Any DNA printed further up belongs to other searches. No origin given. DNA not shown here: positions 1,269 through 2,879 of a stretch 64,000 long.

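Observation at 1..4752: ABC-transporter-dependent glycan (O-antigen-like) operon with a coiled-coil methyltransferase and a two-module GT4 polymerase that runs off the window.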

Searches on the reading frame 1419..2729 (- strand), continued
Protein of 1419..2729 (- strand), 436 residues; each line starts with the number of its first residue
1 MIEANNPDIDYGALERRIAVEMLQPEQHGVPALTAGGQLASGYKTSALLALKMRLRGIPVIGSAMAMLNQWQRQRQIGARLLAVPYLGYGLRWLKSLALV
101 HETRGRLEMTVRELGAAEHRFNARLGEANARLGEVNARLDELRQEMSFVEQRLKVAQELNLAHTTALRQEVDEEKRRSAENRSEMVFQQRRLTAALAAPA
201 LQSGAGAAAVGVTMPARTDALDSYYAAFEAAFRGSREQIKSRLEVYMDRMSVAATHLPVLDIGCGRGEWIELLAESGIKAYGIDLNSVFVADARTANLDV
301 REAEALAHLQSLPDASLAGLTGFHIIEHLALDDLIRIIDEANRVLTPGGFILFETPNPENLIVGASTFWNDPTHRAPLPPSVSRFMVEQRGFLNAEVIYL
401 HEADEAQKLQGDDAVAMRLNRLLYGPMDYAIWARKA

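Call 28: search_protein_families(library=ncbifam, proteins=[L004:11318-14656:+, L004:14671-15708:+, L001:10077-13355:+, L001:13356-14393:+], max_evalue=0.00001)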
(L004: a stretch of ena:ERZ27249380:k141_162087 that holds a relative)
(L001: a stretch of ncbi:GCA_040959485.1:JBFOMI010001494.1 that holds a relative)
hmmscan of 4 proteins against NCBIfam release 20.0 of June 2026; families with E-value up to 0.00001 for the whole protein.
L004:11318-14656:+ (1112 aa): 24 families
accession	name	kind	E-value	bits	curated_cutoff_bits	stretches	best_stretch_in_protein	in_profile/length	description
TIGR04047.1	MSMEG_0565_glyc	hypoth_equivalog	2.9e-33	115.5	259.85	2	148-298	161-318/373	MSMEG_0565 family glycosyltransferase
NF041876.1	EPS_EpsE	equivalog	1.9e-29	103.1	400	1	146-334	186-375/389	exopolysaccharide biosynthesis GT4 family glycosyltransferase EpsE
TIGR03999.1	thiol_BshA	equivalog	6.6e-21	74.7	273.7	1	182-309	205-327/375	N-acetyl-alpha-D-glucosaminyl L-malate synthase BshA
TIGR03088.1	stp2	hypoth_equivalog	4.6e-20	72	409.05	1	176-325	194-343/374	TIGR03088 family PEP-CTERM/XrtA system glycosyltransferase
NF038295.1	EPS_HpsP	equivalog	2e-19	69.9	550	1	149-332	179-365/388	hormogonium polysaccharide biosynthesis glycosyltransferase HpsP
TIGR03449.1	mycothiol_MshA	equivalog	1.1e-18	67.4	462.5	1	179-329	223-378/406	D-inositol-3-phosphate glycosyltransferase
TIGR04157.1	glyco_rSAM_CFB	subfamily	1.5e-18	67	400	1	180-297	231-341/406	TIGR04157 family glycosyltransferase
TIGR02149.1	glgA_Coryne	subfamily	4.6e-17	62.2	302.4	2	178-306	206-335/391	glycogen synthase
NF053787.1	GlcN_PG_synth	equivalog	5.1e-17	61.8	480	2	135-308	153-313/361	N-acetylglucosaminyl phosphatidylglycerol synthase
NF047684.1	TeichurnBiosyTuaC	equivalog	9.2e-15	54.4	550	1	147-306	186-340/391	teichuronic acid biosynthesis protein TuaC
NF012028.0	PRK15484.1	subfamily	1.6e-13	50.5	618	0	179-297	196-318/380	lipopolysaccharide N-acetylglucosaminyltransferase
TIGR02095.1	glgA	subfamily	2.5e-13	49.5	328.45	1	178-297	296-409/477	glycogen/starch synthase, ADP-glucose type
NF038229.1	Glyco4_Geo_Pelo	equivalog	4.2e-13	49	400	1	189-287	174-268/338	GPMC system family 4 glycosyltransferase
NF038255.1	exopoly_VpsD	equivalog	5.4e-12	45.2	300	1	185-293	212-319/381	VpsD family glycosyltransferase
NF041010.1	glycosy_Agl16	equivalog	8.9e-12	44.5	575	1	130-292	138-290/352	glycosylation protein Agl16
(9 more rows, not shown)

L004:14671-15708:+ (345 aa): 8 families
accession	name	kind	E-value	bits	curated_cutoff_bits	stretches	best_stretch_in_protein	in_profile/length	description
TIGR01472.1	gmd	equivalog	4.3e-130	433.9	415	1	4-335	1-339/342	GDP-mannose 4,6-dehydratase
TIGR01181.1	dTDP_gluc_dehyt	equivalog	1.4e-26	93.4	365.1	1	6-255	2-252/321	dTDP-glucose 4,6-dehydratase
TIGR04180.1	EDH_00030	hypoth_equivalog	4.3e-23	81.8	475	1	7-248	2-238/297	NAD-dependent 4,6-dehydratase LegB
TIGR02622.1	CDP_4_6_dhtase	equivalog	3.5e-18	65.9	278.45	1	2-168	3-171/352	CDP-glucose 4,6-dehydratase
TIGR01179.1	galE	equivalog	3.3e-15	55.7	262.3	1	7-173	3-168/332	UDP-glucose 4-epimerase GalE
NF007582.0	PRK10217.1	equivalog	2.3e-14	53.3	698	1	4-247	2-253/355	dTDP-glucose 4,6-dehydratase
NF043036.1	ErythonDh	equivalog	4.6e-10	39.2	325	1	7-166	4-164/321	D-erythronate dehydrogenase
NF007490.0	PRK10084.1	subfamily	5.3e-10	38.8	649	1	7-246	4-259/361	dTDP-glucose 4,6-dehydratase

L001:10077-13355:+ (1092 aa): 28 families (the best 25 are shown)
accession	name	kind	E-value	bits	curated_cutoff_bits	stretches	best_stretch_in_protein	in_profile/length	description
TIGR04047.1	MSMEG_0565_glyc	hypoth_equivalog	7.1e-42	143.8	259.85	3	131-312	168-356/373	MSMEG_0565 family glycosyltransferase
NF041876.1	EPS_EpsE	equivalog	2.2e-32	112.8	400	1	150-312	212-377/389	exopolysaccharide biosynthesis GT4 family glycosyltransferase EpsE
NF038295.1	EPS_HpsP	equivalog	1.6e-26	93.3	550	1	125-319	179-376/388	hormogonium polysaccharide biosynthesis glycosyltransferase HpsP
TIGR03999.1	thiol_BshA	equivalog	3.7e-23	82.1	273.7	1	127-318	172-361/375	N-acetyl-alpha-D-glucosaminyl L-malate synthase BshA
TIGR03088.1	stp2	hypoth_equivalog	3e-22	79.2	409.05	1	154-317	196-360/374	TIGR03088 family PEP-CTERM/XrtA system glycosyltransferase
TIGR04157.1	glyco_rSAM_CFB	subfamily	3.5e-21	75.7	400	1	155-275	230-343/406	TIGR04157 family glycosyltransferase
TIGR03449.1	mycothiol_MshA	equivalog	5e-21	75.1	462.5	1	155-316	223-389/406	D-inositol-3-phosphate glycosyltransferase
NF012028.0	PRK15484.1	subfamily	4.9e-19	68.7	618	1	895-1077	191-375/380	lipopolysaccharide N-acetylglucosaminyltransferase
TIGR02149.1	glgA_Coryne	subfamily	5.4e-19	68.6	302.4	2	154-315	206-375/391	glycogen synthase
NF038229.1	Glyco4_Geo_Pelo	equivalog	8.8e-19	67.7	400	1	168-315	177-321/338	GPMC system family 4 glycosyltransferase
NF053787.1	GlcN_PG_synth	equivalog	5e-16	58.5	480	1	115-298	157-327/361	N-acetylglucosaminyl phosphatidylglycerol synthase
NF047684.1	TeichurnBiosyTuaC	equivalog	4.5e-15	55.5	550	1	125-294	188-352/391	teichuronic acid biosynthesis protein TuaC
NF038255.1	exopoly_VpsD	equivalog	6.8e-14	51.5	300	1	153-263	204-313/381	VpsD family glycosyltransferase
NF041010.1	glycosy_Agl16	equivalog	3.7e-13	49.1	575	1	109-287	141-311/352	glycosylation protein Agl16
NF046085.1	XrtY_assoc_Gly1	equivalog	1.4e-11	43.9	400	1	124-321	184-375/387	XrtY-associated glycosyltransferase XYAG1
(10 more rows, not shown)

L001:13356-14393:+ (345 aa): 10 families
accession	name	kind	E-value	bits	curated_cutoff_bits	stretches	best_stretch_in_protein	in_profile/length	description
TIGR01472.1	gmd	equivalog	3.4e-132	440.8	415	1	4-335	1-339/342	GDP-mannose 4,6-dehydratase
TIGR01181.1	dTDP_gluc_dehyt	equivalog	1.5e-26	93.3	365.1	1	6-258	2-255/321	dTDP-glucose 4,6-dehydratase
TIGR04180.1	EDH_00030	hypoth_equivalog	5.5e-26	91.3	475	1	7-250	2-240/297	NAD-dependent 4,6-dehydratase LegB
TIGR02622.1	CDP_4_6_dhtase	equivalog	8e-19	68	278.45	1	3-169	4-172/352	CDP-glucose 4,6-dehydratase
TIGR01179.1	galE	equivalog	8.8e-18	64.2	262.3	1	7-180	3-175/332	UDP-glucose 4-epimerase GalE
NF007582.0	PRK10217.1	equivalog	1.1e-13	51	698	1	4-245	2-251/355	dTDP-glucose 4,6-dehydratase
NF007490.0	PRK10084.1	subfamily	3.5e-10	39.4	649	1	7-245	4-258/361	dTDP-glucose 4,6-dehydratase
NF043036.1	ErythonDh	equivalog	4e-10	39.4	325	1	7-166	4-164/321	D-erythronate dehydrogenase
NF007956.0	PRK10675.1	subfamily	7.2e-07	28.6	394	1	6-169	3-167/338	UDP-glucose 4-epimerase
NF011728.1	PRK15181.1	equivalog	1.2e-06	27.7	760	1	7-167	19-181/348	Vi polysaccharide biosynthesis UDP-N-acetylglucosaminuronic acid C-4 epimerase TviC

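Call 35: search_protein_families(library=pfam, proteins=[L004:11318-14656:+, L001:10077-13355:+], max_evalue=0.01)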
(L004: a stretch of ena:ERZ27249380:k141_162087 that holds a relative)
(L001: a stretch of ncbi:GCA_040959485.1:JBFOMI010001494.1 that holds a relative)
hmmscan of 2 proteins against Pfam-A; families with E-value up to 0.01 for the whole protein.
L004:11318-14656:+ (1112 aa): 5 families
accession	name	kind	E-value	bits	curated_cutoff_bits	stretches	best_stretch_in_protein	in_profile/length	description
PF00534.26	Glycos_transf_1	-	2.8e-49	167.4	26.4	2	179-327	18-165/172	Glycosyl transferases group 1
PF13692.12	Glyco_trans_1_4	-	1.6e-45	155.3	27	2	179-307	4-129/142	Glycosyl transferases group 1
PF20706.3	GT4-conflict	-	2e-15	57.1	26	2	543-723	210-383/385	Family 4 Glycosyltransferase in conflict systems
PF13524.12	Glyco_trans_1_2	-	3.7e-08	33.9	25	0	590-724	25-141/144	Glycosyl transferase-like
PF13439.12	Glyco_transf_4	-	0.0057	17.1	28.5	0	388-413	8-33/170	Glycosyltransferase Family 4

L001:10077-13355:+ (1092 aa): 5 families
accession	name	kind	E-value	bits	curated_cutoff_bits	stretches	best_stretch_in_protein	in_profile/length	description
PF00534.26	Glycos_transf_1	-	1e-54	185.1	26.4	3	154-303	17-165/172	Glycosyl transferases group 1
PF13692.12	Glyco_trans_1_4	-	8.2e-48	162.7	27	3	154-292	3-138/142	Glycosyl transferases group 1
PF20706.3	GT4-conflict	-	4.7e-17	62.5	26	2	150-274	195-323/385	Family 4 Glycosyltransferase in conflict systems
PF13524.12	Glyco_trans_1_2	-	1.1e-07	32.3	25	1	214-311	28-129/144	Glycosyl transferase-like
PF13439.12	Glyco_transf_4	-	0.0013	19.2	28.5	0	440-490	115-167/170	Glycosyltransferase Family 4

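Call 36: predict_structure(alignment_id=A2)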
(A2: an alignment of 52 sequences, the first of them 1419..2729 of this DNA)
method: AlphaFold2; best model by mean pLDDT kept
length: 436 residues; sequences in the alignment: 52
mean_pLDDT: 83.8   pTM: 0.52
mean pLDDT of the five models: 83.8, 82.8, 81.8, 80.3, 80.2
residues with pLDDT >= 90: 243; 70-90: 121; 50-70: 36; < 50: 36
segments of 3 or more residues with pLDDT < 50: 27-45, 200-216
pLDDT, mean of each block of 10 residues (from residue 1): 70 89 62 41 54 74 78 70 65 75 79 91 95 95 94 94 93 90 86 71 41 51 84 88 93 84 95 95 95 95 97 98 93 96 97 95 78 81 97 96 92 94 94 96
secondary structure, 60 per line:
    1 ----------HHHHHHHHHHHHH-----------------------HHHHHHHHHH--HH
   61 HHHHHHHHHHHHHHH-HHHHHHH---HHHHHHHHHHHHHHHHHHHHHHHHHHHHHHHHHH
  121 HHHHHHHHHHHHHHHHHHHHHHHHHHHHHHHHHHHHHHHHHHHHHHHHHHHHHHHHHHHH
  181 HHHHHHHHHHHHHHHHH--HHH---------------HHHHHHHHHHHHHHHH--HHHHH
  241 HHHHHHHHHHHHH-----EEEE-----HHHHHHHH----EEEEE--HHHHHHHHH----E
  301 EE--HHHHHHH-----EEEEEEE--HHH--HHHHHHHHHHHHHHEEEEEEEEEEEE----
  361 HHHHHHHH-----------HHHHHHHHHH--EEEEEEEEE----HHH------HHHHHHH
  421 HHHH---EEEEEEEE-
elements in order: H11-23 H47-56 H59-75 H77-83 H87-197 H218-233 H236-253 E259-262 H268-275 E280-284 H287-295 E300-302 H305-311 E317-323 H331-344 E345-356 H361-368 H380-389 E392-400 H414-424 E428-435

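Call 39: fold_search(model_id=the predicted structure, library=pdb)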
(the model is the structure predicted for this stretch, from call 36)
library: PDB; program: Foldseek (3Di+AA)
matches with E <= 10: 1839; with E <= 0.001: 1385
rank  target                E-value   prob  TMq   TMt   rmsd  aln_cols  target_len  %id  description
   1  3dli_A                3.0e-24  1.00  0.45  0.87   2.2       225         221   36  Crystal structure of a SAM dependent methyltransferase from Archaeoglobus fulgidus (released 2008-07-15)
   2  5m58_B                5.0e-12  1.00  0.35  0.63   5.3       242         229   18  Crystal structure of CouO, a C-methyltransferase from Streptomyces rishiriensis (released 2017-02-15)
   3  3cc8                  5.7e-12  1.00  0.33  0.64   4.3       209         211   18  Crystal structure of a putative methyltransferase (bce_1332) from bacillus cereus atcc 10987 at 1.64 A resolution (released 2008-03-04)
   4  5m58_A                5.7e-12  1.00  0.35  0.61   5.4       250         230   17  Crystal structure of CouO, a C-methyltransferase from Streptomyces rishiriensis (released 2017-02-15)
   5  1wzn_A                7.4e-12  1.00  0.35  0.60   8.1       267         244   18  Crystal Structure of the SAM-dependent methyltransferase from Pyrococcus horikoshii OT3 (released 2006-03-14)
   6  5mgz_A                7.4e-12  1.00  0.34  0.59   7.6       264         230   17  Streptomyces Spheroides NovO (8-demethylnovbiocic acid methyltransferase) with SAH (released 2017-01-18)
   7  6uak                  8.9e-12  1.00  0.32  0.45  10.5       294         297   16  LahSb - C-terminal methyltransferase involved in RiPP biosynthesis (released 2019-12-04)
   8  3l8d                  9.5e-12  1.00  0.32  0.64   5.8       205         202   17  Crystal structure of methyltransferase from Bacillus Thuringiensis (released 2010-01-12)
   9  3e8s                  9.5e-12  1.00  0.34  0.62   6.2       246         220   20  Crystal structure of Putative SAM Dependent Methyltransferase in Complex with SAH (NP_744700.1) from PSEUDOMONAS PUTIDA  (released 2008-09-02)
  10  4iv8_A                1.6e-11  1.00  0.36  0.59   8.2       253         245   18  Crystal structure of N-methyl transferase from Plasmodium knowlesi complexed with S-adenosyl methionine (released 2014-02-19)
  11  4iv0_B                1.9e-11  1.00  0.33  0.54   8.4       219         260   16  Crystal structure of N-methyl transferase from Plasmodium vivax complexed with S-adenosyl methionine and phosphate (released 2014-02-19)
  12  8x8j_B                2.0e-11  1.00  0.30  0.52  18.4       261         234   14  The structure of AbBioc in complex with inhibitor sinefungin (released 2024-11-13)
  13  4mwz_B                2.2e-11  1.00  0.35  0.56   8.1       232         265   15  Crystal structure of N-methyl transferase from Plasmodium vivax complexed with S-adenosyl methionine, phosphate and am (released 2014-10-01)
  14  6f5z_B                2.3e-11  1.00  0.36  0.64   5.7       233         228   14  Complex between the Haloferax volcanii Trm112 methyltransferase activator and the Hvo_0019 putative methyltransferase (released 2018-07-11)
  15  9icz_A                2.3e-11  1.00  0.34  0.52  11.5       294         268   14  C-Methyltransferase SeMT from Saccharopolyspora erythraea (released 2025-12-10)
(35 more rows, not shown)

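Call 40: find_related_loci(query=A2, collection=genome_contigs, flank=9000)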
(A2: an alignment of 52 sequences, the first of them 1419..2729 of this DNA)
Query A2 (436 aa) in genome_contigs; peptide patterns used: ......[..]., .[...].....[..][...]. (x = any residue, [..] = any of these).
600 stretches matched a pattern (row limit reached: there are more); 593 encode a relative of the query (tblastn E <= 1e-3); the best 80 are kept; 80 distinct loci.
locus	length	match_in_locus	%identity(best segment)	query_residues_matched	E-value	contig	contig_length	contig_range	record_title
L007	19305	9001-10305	68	1-436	0e+0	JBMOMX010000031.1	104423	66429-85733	MAG: Pseudomonadota bacterium isolate Betzabe_MAG061 MAG061_31, whole genome shotgun sequence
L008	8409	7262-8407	65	1-386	2e-156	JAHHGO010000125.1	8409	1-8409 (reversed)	MAG: Alphaproteobacteria bacterium isolate D_bin4 NODE_125_length_8409_cov_4.939387, whole genome shotgun sequence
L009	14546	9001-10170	50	1-436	4e-132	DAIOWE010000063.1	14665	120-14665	MAG TPA_asm: Pseudomonadota bacterium isolate CTOTU26806 NODE_151_length_14665_cov_13.251951, whole genome shotgun seque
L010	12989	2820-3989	50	1-436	1e-130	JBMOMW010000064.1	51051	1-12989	MAG: Pseudomonadota bacterium isolate Betzabe_MAG060 MAG060_64, whole genome shotgun sequence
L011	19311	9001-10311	49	1-435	3e-120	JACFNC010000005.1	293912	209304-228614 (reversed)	MAG: Rhodospirillales bacterium isolate BROCD014 NODE_27_length_293912_cov_28.327023, whole genome shotgun sequence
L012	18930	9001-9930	42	128-436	4e-73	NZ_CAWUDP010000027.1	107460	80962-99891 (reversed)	Scytonema sp. PCC 10023 isolate Scytonema sp. PCC 10023 NODE_28_length_107460_cov_92.974424, whole genome shotgun sequen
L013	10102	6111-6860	49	182-435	4e-73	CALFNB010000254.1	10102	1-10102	MAG TPA_asm: uncultured Acetobacteraceae bacterium isolate ERR1019366_bin.85_CONCOCT_v1.1_MAG genome assembly, contig: E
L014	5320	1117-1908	45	177-436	2e-72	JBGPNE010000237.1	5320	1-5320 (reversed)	MAG: Pyrinomonadaceae bacterium isolate OBJ_0618_7090110_221 k141_8747683_length_5320_cov_15.6495, whole genome shotgun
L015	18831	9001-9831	42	164-436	5e-72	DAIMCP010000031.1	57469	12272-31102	MAG TPA_asm: Pyrinomonadaceae bacterium isolate CTOTU26094 NODE_132_length_57469_cov_7.465548, whole genome shotgun sequ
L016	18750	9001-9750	51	182-435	3e-72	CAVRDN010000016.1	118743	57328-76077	MAG: uncultured Alphaproteobacteria bacterium isolate MFD04752.bin.2.18 genome assembly, contig: contig_13982, whole gen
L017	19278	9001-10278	38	5-435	9e-72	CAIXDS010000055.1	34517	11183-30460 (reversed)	MAG: uncultured Acetobacteraceae bacterium isolate B12_bin-0097 genome assembly, contig: bin-0097:055/410, whole genome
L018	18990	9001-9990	39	114-435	1e-71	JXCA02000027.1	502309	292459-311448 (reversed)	Scytonema tolypothrichoides VB-61278 scaffold_007, whole genome shotgun sequence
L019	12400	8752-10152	33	1-435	1e-71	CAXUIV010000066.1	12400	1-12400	MAG TPA_asm: uncultured bacterium isolate public_SRR14722086_metawrap_bin.3 genome assembly, contig: public_SRR14722086_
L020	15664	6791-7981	35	44-435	5e-71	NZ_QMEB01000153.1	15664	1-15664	Brasilonema bromeliae SPC951 NODE_2142_length_15664_cov_5.715613, whole genome shotgun sequence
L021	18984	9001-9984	38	99-435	1e-70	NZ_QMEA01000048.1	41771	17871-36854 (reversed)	Brasilonema sp. UFV-L1 scaffold48_cov14, whole genome shotgun sequence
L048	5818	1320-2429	39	50-430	2e-67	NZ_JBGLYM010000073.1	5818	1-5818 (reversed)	Pseudomonas sp. Pseusp88 strain CT11-88 NODE_73_length_5818_cov_54.878941, whole genome shotgun sequence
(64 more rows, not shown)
